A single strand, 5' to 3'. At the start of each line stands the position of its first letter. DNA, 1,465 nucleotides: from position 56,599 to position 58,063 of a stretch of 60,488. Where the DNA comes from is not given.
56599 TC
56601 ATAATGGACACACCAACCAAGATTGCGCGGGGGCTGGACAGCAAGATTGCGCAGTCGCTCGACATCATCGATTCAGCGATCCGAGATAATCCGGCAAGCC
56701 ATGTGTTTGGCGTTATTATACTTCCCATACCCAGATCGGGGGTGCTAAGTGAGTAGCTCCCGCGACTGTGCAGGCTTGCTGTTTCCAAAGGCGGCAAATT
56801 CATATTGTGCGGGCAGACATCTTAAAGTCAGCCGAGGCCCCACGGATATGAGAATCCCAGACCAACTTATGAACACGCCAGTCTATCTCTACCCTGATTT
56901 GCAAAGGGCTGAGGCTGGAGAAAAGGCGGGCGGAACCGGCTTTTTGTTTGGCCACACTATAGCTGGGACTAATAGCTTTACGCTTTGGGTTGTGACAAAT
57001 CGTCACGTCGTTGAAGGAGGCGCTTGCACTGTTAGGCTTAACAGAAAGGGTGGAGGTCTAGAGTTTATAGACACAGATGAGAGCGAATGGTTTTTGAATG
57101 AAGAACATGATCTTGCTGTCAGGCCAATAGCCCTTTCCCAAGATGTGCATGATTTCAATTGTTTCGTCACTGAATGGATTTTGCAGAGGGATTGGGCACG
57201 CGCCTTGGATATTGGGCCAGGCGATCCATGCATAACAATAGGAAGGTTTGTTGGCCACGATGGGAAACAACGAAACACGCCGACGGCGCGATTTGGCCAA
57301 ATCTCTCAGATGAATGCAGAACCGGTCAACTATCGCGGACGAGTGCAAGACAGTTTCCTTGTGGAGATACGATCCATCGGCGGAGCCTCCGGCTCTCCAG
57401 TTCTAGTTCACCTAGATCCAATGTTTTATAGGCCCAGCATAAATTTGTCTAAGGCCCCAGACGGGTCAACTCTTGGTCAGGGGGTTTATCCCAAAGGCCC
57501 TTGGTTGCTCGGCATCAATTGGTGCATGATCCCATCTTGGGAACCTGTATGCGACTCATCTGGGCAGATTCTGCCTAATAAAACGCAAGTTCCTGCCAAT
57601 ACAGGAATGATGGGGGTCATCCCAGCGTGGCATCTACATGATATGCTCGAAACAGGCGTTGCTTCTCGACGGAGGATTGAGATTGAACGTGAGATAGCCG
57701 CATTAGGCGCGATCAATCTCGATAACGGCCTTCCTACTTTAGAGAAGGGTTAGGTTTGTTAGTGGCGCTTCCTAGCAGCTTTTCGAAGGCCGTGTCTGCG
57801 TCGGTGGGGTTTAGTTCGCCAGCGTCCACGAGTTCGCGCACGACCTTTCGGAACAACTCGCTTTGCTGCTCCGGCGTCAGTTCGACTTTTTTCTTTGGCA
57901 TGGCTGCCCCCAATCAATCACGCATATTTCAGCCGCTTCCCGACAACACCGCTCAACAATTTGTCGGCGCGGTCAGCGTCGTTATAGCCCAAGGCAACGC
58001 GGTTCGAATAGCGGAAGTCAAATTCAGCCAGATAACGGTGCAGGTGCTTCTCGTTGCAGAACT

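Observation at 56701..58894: Intact IS1595-family element with cargo, caught inside a phage gene (IRs, 8-bp duplication, restorable target ORF)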

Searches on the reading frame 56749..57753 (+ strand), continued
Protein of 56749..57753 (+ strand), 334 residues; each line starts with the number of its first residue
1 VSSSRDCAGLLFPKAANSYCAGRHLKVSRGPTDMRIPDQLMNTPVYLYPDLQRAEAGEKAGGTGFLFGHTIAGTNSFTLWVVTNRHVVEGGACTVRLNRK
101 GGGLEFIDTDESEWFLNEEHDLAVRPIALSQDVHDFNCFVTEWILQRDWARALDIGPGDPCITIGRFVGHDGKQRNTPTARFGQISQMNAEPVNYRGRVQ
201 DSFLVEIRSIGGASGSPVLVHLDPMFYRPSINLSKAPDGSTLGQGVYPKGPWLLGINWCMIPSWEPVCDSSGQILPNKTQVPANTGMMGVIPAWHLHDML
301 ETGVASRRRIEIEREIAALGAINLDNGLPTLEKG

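Call 93: search_protein_families(library=phrogs, proteins=[L089:26-580:+, L089:599-793:+, L089:2975-3172:+, L089:3368-3658:+, L089:3665-3886:+, window:56848-57750:+], max_evalue=0.001)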
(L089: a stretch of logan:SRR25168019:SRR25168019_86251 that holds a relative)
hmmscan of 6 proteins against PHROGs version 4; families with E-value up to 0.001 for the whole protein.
L089:26-580:+ (185 aa): 0 families

L089:599-793:+ (65 aa): 0 families

L089:2975-3172:+ (66 aa): 0 families

L089:3368-3658:+ (97 aa): 19 families
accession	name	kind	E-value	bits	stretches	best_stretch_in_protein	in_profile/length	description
phrog_144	-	DNA, RNA and nucleotide metabolism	2e-15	57.9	1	14-78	76-142/175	HNH endonuclease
phrog_589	-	DNA, RNA and nucleotide metabolism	9e-15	55.9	1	8-66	76-136/179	HNH endonuclease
phrog_2323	-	DNA, RNA and nucleotide metabolism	1.5e-13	51.7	1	12-92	25-107/113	HNH endonuclease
phrog_333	-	DNA, RNA and nucleotide metabolism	1.9e-13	51.8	1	8-67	18-77/138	HNH endonuclease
phrog_5956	-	DNA, RNA and nucleotide metabolism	4.9e-13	49.9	1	12-93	49-132/138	HNH endonuclease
phrog_6050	-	DNA, RNA and nucleotide metabolism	5.9e-10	39.5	1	12-68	301-357/402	HNH endonuclease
phrog_119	-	DNA, RNA and nucleotide metabolism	9e-10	38.9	1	14-72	195-258/443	HNH endonuclease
phrog_338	-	DNA, RNA and nucleotide metabolism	5.2e-08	33.6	1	14-74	197-265/340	HNH endonuclease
phrog_7785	-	DNA, RNA and nucleotide metabolism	5.4e-08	33.9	1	20-80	68-123/147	HNH endonuclease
phrog_2214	-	DNA, RNA and nucleotide metabolism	3.5e-07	30.7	1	14-72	182-240/429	HNH endonuclease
phrog_1271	-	DNA, RNA and nucleotide metabolism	9.5e-07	29.5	1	10-69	252-316/361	HNH endonuclease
phrog_4581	-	head and packaging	4.8e-06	27.2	1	16-71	59-111/395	terminase small subunit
phrog_8660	-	DNA, RNA and nucleotide metabolism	5e-06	27.7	1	11-66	111-174/196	HNH endonuclease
phrog_5718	-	DNA, RNA and nucleotide metabolism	7.6e-06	26.2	1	13-74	117-179/394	HNH endonuclease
phrog_15103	-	unknown function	1.3e-05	25.8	1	20-66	201-252/280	-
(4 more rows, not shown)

L089:3665-3886:+ (74 aa): 1 family
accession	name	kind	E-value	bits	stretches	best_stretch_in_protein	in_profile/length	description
phrog_12304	-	unknown function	3.2e-05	25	1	11-54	6-50/67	-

window:56848-57750:+ (301 aa): 1 family
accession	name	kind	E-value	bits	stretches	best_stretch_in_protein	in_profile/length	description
phrog_7688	-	unknown function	1.3e-11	45.1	1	21-188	18-202/288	-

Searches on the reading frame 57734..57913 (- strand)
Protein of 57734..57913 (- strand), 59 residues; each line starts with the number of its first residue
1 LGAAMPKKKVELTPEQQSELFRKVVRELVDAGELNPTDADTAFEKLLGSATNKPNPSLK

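Call 4: search_protein_families(library=pfam, proteins=[window:57734-57913:-], max_evalue=0.01)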
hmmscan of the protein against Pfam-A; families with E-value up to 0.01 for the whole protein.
window:57734-57913:- (59 aa): 0 families

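Call 64: search_solved_structures(query=A4, max_evalue=10, show_alignments=2)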
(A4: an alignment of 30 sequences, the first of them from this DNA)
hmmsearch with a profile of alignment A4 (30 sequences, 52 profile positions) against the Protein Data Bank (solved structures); distinct sequences matched with E-value up to 10: 11.
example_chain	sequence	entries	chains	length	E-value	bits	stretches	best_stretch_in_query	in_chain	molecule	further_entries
5mfb_A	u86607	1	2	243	0.0005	23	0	19-32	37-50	YIII(Dq)4CqI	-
5mfi_A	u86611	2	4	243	0.00052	22.9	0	19-32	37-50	YIII(Dq.V2)4CqI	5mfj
4d4e_A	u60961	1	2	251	0.0019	21.1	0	19-32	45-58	ARMADILLO REPEAT PROTEIN ARM00016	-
4d49_A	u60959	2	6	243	0.0042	20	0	19-32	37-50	ARMADILLO REPEAT PROTEIN ARM00027 | YIII(Dq.V1)4CPAF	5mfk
3d19_A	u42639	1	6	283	0.062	16.3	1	7-23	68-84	Conserved metalloprotein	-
8iuf_A6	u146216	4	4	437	0.088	15.8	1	23-48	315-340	NDUFA6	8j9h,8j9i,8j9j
8soq_A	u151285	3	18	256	0.73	12.8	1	25-40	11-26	Pyridinium-3,5-biscarboxylic acid mononucleotide synthase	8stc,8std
7mj0_A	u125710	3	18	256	0.74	12.8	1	25-40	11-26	Pyridinium-3,5-biscarboxylic acid mononucleotide synthase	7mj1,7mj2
1njm_T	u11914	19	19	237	6.1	9.9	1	19-40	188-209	GENERAL STRESS PROTEIN CTC | 50S ribosomal protein L25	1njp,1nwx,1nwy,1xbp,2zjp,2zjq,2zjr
1nkw_T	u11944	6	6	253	6.7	9.8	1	19-40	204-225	general stress protein CTC | 50S general stress protein CTC (L25) | 50S ribosomal protein CTC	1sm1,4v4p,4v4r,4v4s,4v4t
3cdk_A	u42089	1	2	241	7.6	9.6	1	19-32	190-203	Succinyl-CoA:3-ketoacid-coenzyme A transferase subunit A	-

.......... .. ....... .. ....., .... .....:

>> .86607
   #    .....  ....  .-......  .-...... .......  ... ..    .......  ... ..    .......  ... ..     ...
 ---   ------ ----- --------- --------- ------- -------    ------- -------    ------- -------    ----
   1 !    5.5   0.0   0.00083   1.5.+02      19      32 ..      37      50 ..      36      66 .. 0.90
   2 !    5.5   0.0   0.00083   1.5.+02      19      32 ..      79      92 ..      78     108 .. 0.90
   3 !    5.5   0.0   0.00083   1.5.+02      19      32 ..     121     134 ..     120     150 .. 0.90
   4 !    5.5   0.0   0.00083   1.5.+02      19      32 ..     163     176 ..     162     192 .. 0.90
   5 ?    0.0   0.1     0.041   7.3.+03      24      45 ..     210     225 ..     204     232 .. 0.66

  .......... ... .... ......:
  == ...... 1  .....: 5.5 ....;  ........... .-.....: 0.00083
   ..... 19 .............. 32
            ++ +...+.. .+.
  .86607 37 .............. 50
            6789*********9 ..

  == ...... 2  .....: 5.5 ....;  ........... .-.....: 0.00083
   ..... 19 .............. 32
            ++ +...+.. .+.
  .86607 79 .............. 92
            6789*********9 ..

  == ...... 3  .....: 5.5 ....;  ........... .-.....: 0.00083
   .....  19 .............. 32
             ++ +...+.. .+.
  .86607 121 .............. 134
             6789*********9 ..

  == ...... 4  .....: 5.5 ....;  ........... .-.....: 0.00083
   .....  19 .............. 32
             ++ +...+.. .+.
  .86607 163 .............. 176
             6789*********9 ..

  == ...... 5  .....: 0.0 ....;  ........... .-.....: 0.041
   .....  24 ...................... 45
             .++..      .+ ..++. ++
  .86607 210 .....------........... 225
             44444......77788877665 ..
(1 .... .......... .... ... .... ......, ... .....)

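Call 84: search_protein_families(library=ncbifam, proteins=[window:57737-57901:-], max_evalue=0.01)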
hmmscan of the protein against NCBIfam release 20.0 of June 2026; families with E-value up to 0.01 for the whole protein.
seq(55 aa): 0 families

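Call 85: search_protein_families(library=padloc, proteins=[window:57737-57901:-], max_evalue=0.01)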
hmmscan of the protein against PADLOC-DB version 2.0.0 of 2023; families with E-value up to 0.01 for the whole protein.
seq(55 aa): 0 families

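Call 93: search_protein_families(library=phrogs, proteins=[window:57737-57901:-], max_evalue=0.001)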
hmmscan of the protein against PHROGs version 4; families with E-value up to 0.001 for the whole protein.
seq(55 aa): 0 families

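Call 103: predict_structure(protein=window:57737-57901:-)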
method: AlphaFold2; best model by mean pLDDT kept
length: 55 residues; sequences in the alignment: 1
mean_pLDDT: 78.1   pTM: 0.48
mean pLDDT of the five models: 78.1, 75.4, 75.2, 74.8, 74.6
residues with pLDDT >= 90: 14; 70-90: 27; 50-70: 10; < 50: 4
segments of 3 or more residues with pLDDT < 50: none
pLDDT, mean of each block of 10 residues (from residue 1): 77 89 92 84 63 48
secondary structure, 60 per line:
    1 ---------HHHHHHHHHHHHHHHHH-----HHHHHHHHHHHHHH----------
elements in order: H10-26 H32-45

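Call 121: search_protein_representatives(protein=window:57737-57901:-)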
Query: 55 residues. Proteins with E-value up to 0.001 (for the whole library): 61; up to 1e-10: 1; up to 1e-30: 0. The best 61 are listed.
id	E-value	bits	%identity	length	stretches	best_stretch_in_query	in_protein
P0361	4.4e-14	67.2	77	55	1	1-44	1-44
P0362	1.3e-09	53.4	59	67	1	1-46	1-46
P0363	2.3e-09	52.5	64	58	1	1-44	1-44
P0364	2.6e-09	52.4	59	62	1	1-49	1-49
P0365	3.9e-09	51.8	62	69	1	1-47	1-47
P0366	1.4e-08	50.2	54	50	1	1-48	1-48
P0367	1.9e-08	49.7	65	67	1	1-43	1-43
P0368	7.0e-08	48.0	57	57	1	1-49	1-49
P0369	2.1e-07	46.5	57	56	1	1-44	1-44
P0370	2.9e-07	46.0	54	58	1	1-50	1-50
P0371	2.9e-07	46.0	58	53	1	9-53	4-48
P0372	3.2e-07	45.9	51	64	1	1-49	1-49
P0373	4.7e-07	45.4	52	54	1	1-48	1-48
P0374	5.2e-07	45.3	52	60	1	1-46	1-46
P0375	5.2e-07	45.3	33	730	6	6-39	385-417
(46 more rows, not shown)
